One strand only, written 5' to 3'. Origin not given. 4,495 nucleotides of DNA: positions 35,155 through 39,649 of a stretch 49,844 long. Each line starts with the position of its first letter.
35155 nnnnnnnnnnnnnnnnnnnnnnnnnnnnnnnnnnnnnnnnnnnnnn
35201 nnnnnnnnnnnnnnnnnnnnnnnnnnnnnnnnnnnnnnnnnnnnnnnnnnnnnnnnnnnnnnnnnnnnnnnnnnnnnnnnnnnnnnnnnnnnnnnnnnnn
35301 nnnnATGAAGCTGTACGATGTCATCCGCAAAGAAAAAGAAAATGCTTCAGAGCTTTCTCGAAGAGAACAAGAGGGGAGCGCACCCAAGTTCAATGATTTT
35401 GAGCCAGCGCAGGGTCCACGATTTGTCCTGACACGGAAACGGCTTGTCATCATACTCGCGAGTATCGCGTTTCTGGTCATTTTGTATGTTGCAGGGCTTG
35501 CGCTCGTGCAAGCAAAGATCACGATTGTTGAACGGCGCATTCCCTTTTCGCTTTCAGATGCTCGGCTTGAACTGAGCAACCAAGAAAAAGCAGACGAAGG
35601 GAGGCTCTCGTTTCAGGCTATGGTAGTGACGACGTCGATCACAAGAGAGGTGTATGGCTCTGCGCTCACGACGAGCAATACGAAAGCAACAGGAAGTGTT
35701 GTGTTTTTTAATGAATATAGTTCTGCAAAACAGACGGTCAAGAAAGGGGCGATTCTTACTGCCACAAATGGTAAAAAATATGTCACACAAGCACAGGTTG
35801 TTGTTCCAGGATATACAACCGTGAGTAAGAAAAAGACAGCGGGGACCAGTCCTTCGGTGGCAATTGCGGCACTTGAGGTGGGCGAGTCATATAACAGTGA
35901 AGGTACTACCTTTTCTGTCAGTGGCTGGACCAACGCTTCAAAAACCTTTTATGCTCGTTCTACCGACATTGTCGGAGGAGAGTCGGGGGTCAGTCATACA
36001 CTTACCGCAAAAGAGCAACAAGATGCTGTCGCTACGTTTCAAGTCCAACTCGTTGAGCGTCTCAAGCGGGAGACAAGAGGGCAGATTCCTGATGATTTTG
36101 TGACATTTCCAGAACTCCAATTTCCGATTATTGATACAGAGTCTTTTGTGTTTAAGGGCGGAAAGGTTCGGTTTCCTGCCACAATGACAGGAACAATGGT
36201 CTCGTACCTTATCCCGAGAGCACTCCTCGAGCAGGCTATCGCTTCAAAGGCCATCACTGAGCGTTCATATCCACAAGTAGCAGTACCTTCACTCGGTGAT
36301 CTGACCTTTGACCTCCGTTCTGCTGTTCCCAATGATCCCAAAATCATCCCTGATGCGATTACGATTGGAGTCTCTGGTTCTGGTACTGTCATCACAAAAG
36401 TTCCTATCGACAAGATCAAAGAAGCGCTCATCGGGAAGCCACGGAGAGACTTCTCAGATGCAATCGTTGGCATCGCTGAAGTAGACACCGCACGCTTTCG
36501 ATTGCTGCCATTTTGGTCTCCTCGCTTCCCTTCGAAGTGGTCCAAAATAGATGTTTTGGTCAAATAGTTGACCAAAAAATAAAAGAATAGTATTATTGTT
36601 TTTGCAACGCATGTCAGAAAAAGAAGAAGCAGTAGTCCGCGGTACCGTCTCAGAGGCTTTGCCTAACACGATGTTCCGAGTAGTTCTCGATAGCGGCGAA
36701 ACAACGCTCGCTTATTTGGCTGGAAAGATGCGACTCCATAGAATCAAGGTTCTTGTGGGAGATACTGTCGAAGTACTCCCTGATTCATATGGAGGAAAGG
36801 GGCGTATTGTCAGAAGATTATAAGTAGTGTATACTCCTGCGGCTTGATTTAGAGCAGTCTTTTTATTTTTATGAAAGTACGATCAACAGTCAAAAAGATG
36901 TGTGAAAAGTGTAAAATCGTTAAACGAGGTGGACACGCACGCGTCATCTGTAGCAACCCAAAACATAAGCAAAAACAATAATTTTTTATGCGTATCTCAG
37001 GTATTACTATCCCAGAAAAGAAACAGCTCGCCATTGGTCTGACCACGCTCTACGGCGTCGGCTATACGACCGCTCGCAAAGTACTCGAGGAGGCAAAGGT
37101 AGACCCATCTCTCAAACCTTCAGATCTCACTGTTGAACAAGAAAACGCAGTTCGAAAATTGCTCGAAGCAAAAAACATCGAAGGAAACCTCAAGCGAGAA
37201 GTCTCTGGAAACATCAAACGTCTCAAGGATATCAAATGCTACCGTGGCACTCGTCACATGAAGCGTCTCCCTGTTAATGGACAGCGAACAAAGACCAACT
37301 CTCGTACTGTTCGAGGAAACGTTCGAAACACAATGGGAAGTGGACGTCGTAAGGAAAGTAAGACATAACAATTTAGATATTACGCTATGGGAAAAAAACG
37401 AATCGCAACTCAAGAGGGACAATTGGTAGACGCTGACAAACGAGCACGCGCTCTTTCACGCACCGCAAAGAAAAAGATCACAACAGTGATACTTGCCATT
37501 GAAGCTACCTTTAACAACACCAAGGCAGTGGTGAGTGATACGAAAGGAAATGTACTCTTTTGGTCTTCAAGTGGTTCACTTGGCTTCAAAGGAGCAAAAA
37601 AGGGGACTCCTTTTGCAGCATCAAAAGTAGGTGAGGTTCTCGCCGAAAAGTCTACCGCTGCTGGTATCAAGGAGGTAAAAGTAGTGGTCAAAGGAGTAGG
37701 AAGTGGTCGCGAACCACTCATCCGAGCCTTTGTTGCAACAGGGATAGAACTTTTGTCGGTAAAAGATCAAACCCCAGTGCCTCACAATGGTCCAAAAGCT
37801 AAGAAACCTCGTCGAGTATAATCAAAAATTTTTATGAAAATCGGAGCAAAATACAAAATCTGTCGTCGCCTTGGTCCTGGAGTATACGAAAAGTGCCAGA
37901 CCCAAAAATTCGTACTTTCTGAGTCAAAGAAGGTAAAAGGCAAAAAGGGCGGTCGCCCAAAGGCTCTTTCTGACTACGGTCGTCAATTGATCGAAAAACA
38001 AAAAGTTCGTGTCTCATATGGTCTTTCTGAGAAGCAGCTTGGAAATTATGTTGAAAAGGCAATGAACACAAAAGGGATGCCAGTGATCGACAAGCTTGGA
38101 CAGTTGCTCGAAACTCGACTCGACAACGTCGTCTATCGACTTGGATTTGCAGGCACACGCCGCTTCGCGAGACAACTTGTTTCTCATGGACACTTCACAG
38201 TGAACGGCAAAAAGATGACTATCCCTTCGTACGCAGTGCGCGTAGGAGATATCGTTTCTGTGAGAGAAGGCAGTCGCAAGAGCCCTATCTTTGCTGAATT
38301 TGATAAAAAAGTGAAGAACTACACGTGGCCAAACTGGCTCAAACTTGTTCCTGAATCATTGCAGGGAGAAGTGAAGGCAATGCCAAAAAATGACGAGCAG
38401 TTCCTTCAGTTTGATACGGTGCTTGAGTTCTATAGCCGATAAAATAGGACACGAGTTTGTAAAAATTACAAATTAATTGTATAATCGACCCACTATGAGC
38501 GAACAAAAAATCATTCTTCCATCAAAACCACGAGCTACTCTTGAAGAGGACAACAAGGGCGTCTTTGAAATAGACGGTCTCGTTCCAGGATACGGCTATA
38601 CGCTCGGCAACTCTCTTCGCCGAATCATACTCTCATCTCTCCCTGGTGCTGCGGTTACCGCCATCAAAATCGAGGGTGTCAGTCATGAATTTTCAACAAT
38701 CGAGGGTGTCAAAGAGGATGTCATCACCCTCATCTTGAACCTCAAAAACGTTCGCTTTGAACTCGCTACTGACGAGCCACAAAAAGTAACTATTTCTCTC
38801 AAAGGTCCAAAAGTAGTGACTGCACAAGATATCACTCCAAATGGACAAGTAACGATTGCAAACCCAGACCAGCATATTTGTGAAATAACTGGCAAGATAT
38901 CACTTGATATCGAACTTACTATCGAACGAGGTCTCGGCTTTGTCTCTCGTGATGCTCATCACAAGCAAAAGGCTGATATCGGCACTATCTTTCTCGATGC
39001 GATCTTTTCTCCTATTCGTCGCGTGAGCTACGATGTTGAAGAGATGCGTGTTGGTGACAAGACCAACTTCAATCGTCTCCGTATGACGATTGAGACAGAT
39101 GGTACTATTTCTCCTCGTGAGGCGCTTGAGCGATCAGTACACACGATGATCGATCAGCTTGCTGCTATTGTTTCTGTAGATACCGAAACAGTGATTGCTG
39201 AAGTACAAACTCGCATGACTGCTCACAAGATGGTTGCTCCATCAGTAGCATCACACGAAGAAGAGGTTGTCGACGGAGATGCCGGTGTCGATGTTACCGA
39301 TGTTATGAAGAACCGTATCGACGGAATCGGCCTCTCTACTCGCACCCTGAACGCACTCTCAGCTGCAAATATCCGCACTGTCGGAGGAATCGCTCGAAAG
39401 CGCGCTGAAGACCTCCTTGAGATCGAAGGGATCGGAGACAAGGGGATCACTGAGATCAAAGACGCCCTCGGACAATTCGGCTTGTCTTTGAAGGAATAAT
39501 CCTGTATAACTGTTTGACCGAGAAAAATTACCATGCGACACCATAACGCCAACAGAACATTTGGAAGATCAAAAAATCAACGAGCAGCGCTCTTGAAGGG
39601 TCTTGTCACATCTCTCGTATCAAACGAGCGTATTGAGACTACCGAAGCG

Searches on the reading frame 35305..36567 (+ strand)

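Call 59: search_protein_families(library=pfam, proteins=[window:35305-36567:+], max_evalue=0.001)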
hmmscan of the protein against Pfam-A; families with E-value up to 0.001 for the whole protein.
window:35305-36567:+ (420 aa): 1 family
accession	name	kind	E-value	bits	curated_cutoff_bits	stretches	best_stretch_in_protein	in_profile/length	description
PF21110.3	GlxA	-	5.5e-05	24.2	27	1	127-189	1-70/105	GlxA beta barrel domain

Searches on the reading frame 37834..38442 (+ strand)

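Call 59: search_protein_families(library=pfam, proteins=[window:37834-38442:+], max_evalue=0.001)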
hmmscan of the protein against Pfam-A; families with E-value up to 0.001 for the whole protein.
window:37834-38442:+ (202 aa): 2 families
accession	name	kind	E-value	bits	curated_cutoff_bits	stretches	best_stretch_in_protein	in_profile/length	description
PF01479.30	S4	-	1.2e-21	76.5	22.8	1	95-141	2-48/48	S4 domain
PF00163.24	Ribosomal_S4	-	6.9e-16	59.2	23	1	3-93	3-95/95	Ribosomal protein S4/S9 N-terminal domain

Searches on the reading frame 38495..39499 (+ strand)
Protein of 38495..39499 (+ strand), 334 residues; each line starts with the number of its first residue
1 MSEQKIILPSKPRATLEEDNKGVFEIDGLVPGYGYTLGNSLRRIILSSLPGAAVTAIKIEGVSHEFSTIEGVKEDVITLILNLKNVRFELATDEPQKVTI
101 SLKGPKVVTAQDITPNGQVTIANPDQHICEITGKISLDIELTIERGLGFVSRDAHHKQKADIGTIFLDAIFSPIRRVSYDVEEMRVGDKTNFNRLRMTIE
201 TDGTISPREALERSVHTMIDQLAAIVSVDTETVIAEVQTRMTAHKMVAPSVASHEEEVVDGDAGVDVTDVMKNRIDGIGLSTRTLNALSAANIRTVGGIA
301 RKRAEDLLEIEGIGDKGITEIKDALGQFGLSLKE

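Call 59: search_protein_families(library=pfam, proteins=[window:38495-39499:+], max_evalue=0.001)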
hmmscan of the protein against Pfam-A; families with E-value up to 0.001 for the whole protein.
window:38495-39499:+ (334 aa): 5 families
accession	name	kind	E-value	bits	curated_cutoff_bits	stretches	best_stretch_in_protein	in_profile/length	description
PF01000.31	RNA_pol_A_bac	-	2e-31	109.1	33.9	1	57-172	1-119/119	RNA polymerase Rpb3/RpoA insert domain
PF01193.29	RNA_pol_L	-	1.9e-20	72.8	24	1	30-222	4-74/74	RNA polymerase Rpb3/Rpb11 dimerisation domain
PF03118.21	RNA_pol_A_CTD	-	1.4e-13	50.8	23.8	1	269-326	9-66/67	Bacterial RNA polymerase, alpha chain C terminal domain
PF13656.11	RNA_pol_L_2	-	0.00019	21.5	27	0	193-224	40-71/75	RNA polymerase Rpb3/Rpb11 dimerisation domain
PF14520.12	HHH_5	-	0.00074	20.4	27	1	275-325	7-55/57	Helix-hairpin-helix domain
